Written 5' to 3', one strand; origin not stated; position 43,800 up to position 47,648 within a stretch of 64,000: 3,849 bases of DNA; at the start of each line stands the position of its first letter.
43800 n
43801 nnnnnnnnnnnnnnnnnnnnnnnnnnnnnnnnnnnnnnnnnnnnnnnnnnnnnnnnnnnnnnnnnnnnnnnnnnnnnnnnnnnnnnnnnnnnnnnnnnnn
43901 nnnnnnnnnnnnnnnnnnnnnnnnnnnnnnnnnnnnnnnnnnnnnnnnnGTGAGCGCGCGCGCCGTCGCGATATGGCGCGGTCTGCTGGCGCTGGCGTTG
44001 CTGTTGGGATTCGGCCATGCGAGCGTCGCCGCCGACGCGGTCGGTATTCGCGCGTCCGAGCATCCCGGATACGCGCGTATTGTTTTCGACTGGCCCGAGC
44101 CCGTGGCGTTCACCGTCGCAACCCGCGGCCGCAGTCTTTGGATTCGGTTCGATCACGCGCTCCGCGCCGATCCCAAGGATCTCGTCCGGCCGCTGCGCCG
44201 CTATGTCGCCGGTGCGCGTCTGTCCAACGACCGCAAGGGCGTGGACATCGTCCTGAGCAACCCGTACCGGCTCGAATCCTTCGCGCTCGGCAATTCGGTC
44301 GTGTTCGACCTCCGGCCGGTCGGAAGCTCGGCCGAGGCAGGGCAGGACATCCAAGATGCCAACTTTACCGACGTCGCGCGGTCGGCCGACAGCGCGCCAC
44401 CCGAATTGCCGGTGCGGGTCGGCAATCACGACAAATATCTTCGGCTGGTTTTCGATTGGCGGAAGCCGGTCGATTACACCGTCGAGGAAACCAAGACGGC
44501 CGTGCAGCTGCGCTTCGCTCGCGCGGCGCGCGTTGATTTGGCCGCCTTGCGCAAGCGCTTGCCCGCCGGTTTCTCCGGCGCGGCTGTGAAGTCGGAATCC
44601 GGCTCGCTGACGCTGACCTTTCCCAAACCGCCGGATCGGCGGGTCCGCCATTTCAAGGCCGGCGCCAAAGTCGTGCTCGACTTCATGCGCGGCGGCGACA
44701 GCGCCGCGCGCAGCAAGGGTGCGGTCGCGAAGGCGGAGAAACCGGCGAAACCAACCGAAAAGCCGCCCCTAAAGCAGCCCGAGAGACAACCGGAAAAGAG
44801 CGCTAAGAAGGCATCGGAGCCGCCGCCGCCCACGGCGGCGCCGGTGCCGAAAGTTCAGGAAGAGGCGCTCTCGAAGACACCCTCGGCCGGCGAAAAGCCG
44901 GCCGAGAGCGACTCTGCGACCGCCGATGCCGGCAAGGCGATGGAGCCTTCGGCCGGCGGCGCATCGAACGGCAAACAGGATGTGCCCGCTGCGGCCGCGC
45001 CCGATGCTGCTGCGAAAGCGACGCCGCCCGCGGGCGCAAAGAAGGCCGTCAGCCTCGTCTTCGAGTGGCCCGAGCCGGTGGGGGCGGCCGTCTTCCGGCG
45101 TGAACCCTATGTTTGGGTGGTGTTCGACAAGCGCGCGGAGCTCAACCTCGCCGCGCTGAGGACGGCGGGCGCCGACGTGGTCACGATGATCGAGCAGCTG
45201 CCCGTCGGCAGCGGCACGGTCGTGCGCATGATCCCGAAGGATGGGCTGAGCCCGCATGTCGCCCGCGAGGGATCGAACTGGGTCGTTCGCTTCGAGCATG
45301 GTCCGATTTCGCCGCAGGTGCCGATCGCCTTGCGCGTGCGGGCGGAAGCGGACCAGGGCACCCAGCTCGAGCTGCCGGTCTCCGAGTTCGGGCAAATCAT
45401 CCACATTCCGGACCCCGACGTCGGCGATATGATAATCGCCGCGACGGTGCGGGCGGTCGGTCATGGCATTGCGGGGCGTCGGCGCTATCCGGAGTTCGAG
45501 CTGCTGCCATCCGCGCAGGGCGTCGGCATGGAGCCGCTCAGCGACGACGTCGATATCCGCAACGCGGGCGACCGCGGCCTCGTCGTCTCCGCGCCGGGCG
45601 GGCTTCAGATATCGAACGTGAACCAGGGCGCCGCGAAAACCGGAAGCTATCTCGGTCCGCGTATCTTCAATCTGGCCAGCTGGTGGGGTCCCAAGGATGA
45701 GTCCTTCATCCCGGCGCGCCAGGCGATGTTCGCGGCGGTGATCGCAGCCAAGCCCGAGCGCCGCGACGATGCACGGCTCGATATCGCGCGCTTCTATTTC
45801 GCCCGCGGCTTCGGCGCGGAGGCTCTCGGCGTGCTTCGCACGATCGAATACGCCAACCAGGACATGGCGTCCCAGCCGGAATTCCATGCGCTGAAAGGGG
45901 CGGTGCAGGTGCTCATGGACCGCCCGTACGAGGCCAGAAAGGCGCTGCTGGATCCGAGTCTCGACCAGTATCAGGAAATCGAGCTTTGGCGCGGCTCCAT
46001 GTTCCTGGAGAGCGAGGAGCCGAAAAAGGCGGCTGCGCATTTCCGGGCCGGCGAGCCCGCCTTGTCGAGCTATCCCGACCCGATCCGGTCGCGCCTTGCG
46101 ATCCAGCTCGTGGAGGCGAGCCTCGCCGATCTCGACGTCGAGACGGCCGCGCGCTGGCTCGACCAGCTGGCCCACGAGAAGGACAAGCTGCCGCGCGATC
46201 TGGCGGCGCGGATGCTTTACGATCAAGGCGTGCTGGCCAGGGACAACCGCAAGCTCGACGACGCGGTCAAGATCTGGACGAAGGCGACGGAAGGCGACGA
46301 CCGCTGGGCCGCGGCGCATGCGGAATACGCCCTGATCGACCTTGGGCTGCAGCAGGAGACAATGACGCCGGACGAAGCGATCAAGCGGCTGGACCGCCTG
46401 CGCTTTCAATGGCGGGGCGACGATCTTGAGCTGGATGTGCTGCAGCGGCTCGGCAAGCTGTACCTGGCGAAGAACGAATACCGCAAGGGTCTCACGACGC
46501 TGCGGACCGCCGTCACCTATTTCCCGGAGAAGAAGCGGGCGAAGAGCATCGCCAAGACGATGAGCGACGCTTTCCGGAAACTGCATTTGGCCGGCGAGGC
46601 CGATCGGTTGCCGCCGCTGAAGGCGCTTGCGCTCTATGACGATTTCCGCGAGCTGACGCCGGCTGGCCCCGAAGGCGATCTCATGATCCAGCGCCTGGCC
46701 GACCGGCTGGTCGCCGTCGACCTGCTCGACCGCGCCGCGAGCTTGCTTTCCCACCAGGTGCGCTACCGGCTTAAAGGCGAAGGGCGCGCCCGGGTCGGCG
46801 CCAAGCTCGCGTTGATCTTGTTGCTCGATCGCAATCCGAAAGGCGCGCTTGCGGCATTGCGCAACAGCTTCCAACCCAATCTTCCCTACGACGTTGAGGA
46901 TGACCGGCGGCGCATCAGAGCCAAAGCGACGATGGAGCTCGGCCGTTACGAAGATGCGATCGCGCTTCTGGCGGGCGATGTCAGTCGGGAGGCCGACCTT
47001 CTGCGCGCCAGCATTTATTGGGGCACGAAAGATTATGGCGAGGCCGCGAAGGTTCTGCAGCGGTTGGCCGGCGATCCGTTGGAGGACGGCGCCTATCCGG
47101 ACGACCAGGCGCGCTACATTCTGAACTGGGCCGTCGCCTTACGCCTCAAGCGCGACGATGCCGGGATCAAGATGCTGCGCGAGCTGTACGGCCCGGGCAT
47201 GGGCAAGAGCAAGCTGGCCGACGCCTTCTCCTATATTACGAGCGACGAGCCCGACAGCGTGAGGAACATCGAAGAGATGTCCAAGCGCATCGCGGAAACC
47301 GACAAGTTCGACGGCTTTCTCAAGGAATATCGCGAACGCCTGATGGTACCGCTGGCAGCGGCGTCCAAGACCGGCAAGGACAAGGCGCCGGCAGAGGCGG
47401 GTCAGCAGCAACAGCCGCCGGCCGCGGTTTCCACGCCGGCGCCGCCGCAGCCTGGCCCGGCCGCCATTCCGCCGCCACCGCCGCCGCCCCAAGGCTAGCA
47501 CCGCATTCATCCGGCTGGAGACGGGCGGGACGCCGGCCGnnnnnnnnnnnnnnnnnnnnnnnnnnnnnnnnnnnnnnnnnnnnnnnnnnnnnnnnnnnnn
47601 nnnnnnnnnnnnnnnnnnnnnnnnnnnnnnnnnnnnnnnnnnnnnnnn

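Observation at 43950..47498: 1182-aa secreted repeat/TPR protein translationally coupled to motB, a candidate periplasmic motor scaffold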

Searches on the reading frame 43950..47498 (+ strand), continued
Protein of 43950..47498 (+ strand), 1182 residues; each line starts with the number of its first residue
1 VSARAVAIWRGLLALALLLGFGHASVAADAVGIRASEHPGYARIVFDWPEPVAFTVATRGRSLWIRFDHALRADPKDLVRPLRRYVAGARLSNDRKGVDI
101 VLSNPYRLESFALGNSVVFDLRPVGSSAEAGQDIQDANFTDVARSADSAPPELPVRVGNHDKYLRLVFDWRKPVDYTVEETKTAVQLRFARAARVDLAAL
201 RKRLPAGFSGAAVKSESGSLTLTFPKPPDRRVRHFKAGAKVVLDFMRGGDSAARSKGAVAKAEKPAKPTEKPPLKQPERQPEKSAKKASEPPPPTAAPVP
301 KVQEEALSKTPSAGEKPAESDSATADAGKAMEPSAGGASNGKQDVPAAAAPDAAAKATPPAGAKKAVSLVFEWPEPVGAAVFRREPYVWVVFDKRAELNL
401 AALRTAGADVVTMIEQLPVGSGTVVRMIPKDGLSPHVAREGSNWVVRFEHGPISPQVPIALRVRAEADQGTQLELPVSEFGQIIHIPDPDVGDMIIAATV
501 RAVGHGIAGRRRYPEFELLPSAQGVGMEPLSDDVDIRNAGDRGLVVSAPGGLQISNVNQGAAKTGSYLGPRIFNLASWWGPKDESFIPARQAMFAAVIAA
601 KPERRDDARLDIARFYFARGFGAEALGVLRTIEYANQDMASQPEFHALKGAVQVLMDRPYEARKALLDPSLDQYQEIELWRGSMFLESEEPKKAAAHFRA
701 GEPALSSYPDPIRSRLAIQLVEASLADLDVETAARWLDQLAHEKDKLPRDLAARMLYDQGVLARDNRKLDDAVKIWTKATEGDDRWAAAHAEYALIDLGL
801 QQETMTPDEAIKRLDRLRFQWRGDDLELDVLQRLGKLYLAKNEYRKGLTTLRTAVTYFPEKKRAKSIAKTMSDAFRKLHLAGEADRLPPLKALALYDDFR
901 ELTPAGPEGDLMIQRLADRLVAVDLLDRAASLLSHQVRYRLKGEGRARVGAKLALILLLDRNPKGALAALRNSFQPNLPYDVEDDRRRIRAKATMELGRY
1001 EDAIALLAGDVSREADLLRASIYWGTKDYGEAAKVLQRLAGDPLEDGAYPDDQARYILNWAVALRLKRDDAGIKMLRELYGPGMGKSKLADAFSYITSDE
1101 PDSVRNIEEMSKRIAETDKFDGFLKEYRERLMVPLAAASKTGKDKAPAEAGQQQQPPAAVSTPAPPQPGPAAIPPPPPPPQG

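Call 75: find_homologous_proteins(query=P0215, max_evalue=0.001)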
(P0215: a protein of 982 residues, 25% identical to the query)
Query P0215 (982 aa): 817 proteins with E <= 0.001 among 8000 candidates; the best 120 are listed.
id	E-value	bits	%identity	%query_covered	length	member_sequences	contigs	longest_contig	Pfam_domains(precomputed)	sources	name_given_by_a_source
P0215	0.0e+0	2114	100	100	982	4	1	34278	PF12895.14,PF07719.24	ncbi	-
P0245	0.0e+0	1480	70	100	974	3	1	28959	PF07719.24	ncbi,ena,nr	ncbi:MAG TPA: endoglucanase [Caulobacter sp.]|nr:endoglucanase [Caulobacter sp.]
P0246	0.0e+0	1461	71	97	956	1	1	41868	PF12895.14,PF13424.13,PF07719.24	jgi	jgi:tetratricopeptide (TPR) repeat protein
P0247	0.0e+0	1460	70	98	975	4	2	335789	PF07719.24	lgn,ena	-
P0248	0.0e+0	1452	71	98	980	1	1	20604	PF12895.14,PF07719.24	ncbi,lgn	-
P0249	0.0e+0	1452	69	100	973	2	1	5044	PF07719.24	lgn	-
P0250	0.0e+0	1450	71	98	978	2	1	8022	PF07719.24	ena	-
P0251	0.0e+0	1444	71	98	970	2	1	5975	PF07719.24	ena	-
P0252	0.0e+0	1444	69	99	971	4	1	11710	PF13176.13,PF13432.13,PF13428.13,PF07719.24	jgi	jgi:tetratricopeptide (TPR) repeat protein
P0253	0.0e+0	1441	70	99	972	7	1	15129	PF12895.14,PF07719.24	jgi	-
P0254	0.0e+0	1438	70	98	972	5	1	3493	PF12895.14,PF13176.13,PF07719.24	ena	-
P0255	0.0e+0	1436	70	100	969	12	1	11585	PF07719.24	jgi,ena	jgi:tetratricopeptide (TPR) repeat protein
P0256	0.0e+0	1435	70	98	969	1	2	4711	PF07719.24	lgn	-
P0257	0.0e+0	1431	69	98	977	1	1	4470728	PF07719.24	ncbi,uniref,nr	ncbi:tetratricopeptide repeat protein [Caulobacter sp. NIBR1757]|uniref:tetratricopeptide repeat pro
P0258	0.0e+0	1431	69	99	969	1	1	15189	PF07719.24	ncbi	-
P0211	0.0e+0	1160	58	99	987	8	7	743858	PF14559.13,PF13424.13,PF07719.24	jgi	jgi:tetratricopeptide (TPR) repeat protein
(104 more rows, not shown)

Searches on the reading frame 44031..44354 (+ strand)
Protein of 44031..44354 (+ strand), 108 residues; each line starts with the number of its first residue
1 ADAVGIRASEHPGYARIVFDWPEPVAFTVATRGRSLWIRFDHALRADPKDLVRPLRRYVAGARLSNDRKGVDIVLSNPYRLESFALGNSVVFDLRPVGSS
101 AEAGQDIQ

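Call 19: search_protein_families(library=ncbifam, proteins=[window:44031-44354:+], max_evalue=10)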
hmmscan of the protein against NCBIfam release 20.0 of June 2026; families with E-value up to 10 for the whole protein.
seq(108 aa): 0 families

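Call 20: search_protein_families(library=pfam, proteins=[window:44031-44354:+], max_evalue=10)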
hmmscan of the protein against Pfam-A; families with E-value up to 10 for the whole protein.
seq(108 aa): 1 family
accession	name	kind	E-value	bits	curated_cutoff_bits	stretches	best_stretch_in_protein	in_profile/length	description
PF24837.1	AMIN-like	-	0.051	14.1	27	1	4-22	4-24/129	AMIN-like domain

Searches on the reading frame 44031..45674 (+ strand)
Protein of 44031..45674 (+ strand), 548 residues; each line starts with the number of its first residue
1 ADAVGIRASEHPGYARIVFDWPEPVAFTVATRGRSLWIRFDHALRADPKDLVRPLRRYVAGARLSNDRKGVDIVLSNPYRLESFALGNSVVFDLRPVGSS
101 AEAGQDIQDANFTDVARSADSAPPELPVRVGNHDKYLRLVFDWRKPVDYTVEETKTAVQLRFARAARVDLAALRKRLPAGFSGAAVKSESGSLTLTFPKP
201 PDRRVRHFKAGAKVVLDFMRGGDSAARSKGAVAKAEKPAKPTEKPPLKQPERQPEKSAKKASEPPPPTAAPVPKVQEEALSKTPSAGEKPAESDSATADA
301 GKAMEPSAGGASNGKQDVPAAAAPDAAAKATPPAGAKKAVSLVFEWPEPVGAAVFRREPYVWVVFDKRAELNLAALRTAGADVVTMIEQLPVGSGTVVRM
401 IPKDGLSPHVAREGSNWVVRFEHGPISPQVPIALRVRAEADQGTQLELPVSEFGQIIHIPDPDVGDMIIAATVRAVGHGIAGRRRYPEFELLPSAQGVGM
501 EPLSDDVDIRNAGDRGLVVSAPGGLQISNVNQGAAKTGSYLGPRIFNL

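Call 34: predict_structure(alignment_id=A3)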
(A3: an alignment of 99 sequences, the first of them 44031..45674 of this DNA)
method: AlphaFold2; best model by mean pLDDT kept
length: 548 residues; sequences in the alignment: 99
mean_pLDDT: 81.7   pTM: 0.50
mean pLDDT of the five models: 81.7, 81.6, 81.5, 80.8, 80.4
residues with pLDDT >= 90: 349; 70-90: 41; 50-70: 58; < 50: 100
segments of 3 or more residues with pLDDT < 50: 99-118, 223-225, 227-232, 275-280, 282-285, 295-305, 307-318, 320-323, 325-332, 533-535, 537-544, 546-548
pLDDT, mean of each block of 10 residues (from residue 1): 94 96 91 94 96 97 97 96 91 82 43 46 93 95 93 96 97 96 96 97 93 94 52 52 54 52 63 49 50 47 44 46 45 62 97 98 97 96 97 94 97 97 96 94 93 95 93 98 96 98 94 96 82 46 44
secondary structure, 60 per line:
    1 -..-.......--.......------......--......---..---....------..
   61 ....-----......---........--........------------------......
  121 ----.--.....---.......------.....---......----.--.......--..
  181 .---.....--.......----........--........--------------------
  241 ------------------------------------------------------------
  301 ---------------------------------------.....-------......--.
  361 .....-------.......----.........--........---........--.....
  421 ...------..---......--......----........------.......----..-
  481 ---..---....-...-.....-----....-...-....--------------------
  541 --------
elements in order: E5-11 E14-20 E27-32 E35-40 H49-52 E59-64 E70-75 E79-86 E89-96 H115-120 E128-132 E136-142 E149-153 E157-162 H170-176 E185-189 E192-198 E203-210 E213-220 E340-344 E352-357 E360-365 H373-379 E384-392 E395-402 E406-413 E416-423 E435-440 E443-448 E453-460 E467-473 E489-492 E494-496 E498-502 E508-511 E517-520

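Call 39: fold_search(model_id=the predicted structure, library=pdb)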
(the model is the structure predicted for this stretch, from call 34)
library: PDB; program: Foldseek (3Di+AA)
matches with E <= 10: 514; with E <= 0.001: 1
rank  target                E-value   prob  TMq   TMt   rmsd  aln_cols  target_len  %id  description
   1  3jc8_Qa               1.2e-04  1.00  0.16  0.21  27.3       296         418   14  Architectural model of the type IVa pilus machine in a piliated state (released 2016-03-16)
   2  4nkq_A                1.4e-02  0.18  0.11  0.13  38.1       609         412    8  Structure of a Cytokine Receptor Complex (released 2015-09-23)
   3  3w1z_B                3.8e-02  1.00  0.13  0.43  15.1       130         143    8  Heat shock protein 16.0 from Schizosaccharomyces pombe (released 2013-03-13)
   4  5zul_D                6.2e-02  1.00  0.12  0.56  12.4       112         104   12  Small heat shock protein from Mycobacterium marinum M : Form-3 (released 2019-01-30)
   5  5zs6_A                7.1e-02  1.00  0.13  0.55  12.7       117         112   13  Dodecameric structure of a small Heat Shock Protein from Mycobacterium marinum M: Form-2 (released 2019-01-30)
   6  2gys_B                9.0e-02  0.08  0.10  0.12  37.8       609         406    8  2.7 A structure of the extracellular domains of the human beta common receptor involved in IL-3, IL-5, and GM-CSF sign (released 2006-06-20)
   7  5zs3_A                9.9e-02  1.00  0.13  0.55  12.7       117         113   13  Small heat shock protein from M. marinum:Form-1 (released 2019-01-30)
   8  5zul_F                1.6e-01  0.99  0.13  0.54  13.3       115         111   12  Small heat shock protein from Mycobacterium marinum M : Form-3 (released 2019-01-30)
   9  6l6m_B                1.6e-01  0.99  0.12  0.52  13.1       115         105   11  HSP18.5 from E. histolytica (released 2020-11-04)
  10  5ds1_C                1.6e-01  0.99  0.12  0.59  13.9       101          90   13  Core domain of the class II small heat-shock protein HSP 17.7 from Pisum sativum (released 2016-09-28)
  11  6mv1                  2.2e-01  0.57  0.14  0.20  16.0       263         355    8  2.15A resolution structure of the CS-b5R domains of human Ncb5or (NAD+ form) (released 2019-07-17)
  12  4bin                  2.5e-01  1.00  0.15  0.23   3.3       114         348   14  Crystal structure of the E. coli N-acetylmuramoyl-L-alanine amidase AmiC (released 2013-08-21)
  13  3gla_B                2.7e-01  0.99  0.13  0.58  10.8       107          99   11  Crystal Structure of the hspA from Xanthomonas axonopodis (released 2009-03-24)
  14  5zul_E                2.8e-01  0.99  0.12  0.63  11.0       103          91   13  Small heat shock protein from Mycobacterium marinum M : Form-3 (released 2019-01-30)
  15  3w1z_C                2.8e-01  0.96  0.13  0.46  15.1       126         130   12  Heat shock protein 16.0 from Schizosaccharomyces pombe (released 2013-03-13)
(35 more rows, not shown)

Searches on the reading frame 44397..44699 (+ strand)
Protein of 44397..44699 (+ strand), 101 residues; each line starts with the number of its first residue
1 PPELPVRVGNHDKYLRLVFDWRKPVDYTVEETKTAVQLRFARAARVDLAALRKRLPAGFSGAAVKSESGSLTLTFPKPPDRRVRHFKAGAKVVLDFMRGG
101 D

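Call 19: search_protein_families(library=ncbifam, proteins=[window:44397-44699:+], max_evalue=10)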
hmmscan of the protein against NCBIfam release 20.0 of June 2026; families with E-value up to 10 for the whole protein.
seq(101 aa): 0 families

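Call 20: search_protein_families(library=pfam, proteins=[window:44397-44699:+], max_evalue=10)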
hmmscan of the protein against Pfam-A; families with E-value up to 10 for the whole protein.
seq(101 aa): 2 families
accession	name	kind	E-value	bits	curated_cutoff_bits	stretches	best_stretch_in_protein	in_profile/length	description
PF24837.1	AMIN-like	-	0.00031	21.3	27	1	6-39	6-42/129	AMIN-like domain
PF11741.13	AMIN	-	0.0042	17.6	20.5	1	6-35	63-96/101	AMIN domain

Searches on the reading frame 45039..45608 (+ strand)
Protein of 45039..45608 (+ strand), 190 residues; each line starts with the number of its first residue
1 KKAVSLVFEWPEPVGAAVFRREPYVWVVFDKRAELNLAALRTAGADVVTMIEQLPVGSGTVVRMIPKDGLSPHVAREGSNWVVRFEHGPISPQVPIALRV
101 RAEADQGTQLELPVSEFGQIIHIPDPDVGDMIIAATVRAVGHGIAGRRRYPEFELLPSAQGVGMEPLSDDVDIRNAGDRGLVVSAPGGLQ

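Call 81: search_protein_representatives(protein=window:45039-45608:+)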
Query: 190 residues. Proteins with E-value up to 0.001 (for the whole library): 1937; up to 1e-10: 1075; up to 1e-30: 85. The best 150 are listed.
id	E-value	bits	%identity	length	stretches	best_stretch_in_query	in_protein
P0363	2.0e-77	275.8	59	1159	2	3-189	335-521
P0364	1.4e-56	207.8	54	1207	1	3-189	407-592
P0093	3.2e-54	200.1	47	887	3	3-189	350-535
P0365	1.8e-51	191.2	53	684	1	1-189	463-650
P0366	7.8e-50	185.8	44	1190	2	2-190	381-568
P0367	1.3e-49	185.0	46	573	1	1-189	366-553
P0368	3.6e-49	183.6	45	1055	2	3-189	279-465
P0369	3.1e-48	180.6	44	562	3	4-189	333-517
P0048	1.1e-44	169.0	42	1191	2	4-189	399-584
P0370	4.5e-42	160.5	44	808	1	4-175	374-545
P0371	7.7e-42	159.7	44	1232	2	4-189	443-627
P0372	6.5e-41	156.7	42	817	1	4-189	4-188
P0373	1.2e-40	155.9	42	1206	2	4-189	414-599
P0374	2.1e-40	155.0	38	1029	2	3-186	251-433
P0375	8.3e-40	153.1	44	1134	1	2-188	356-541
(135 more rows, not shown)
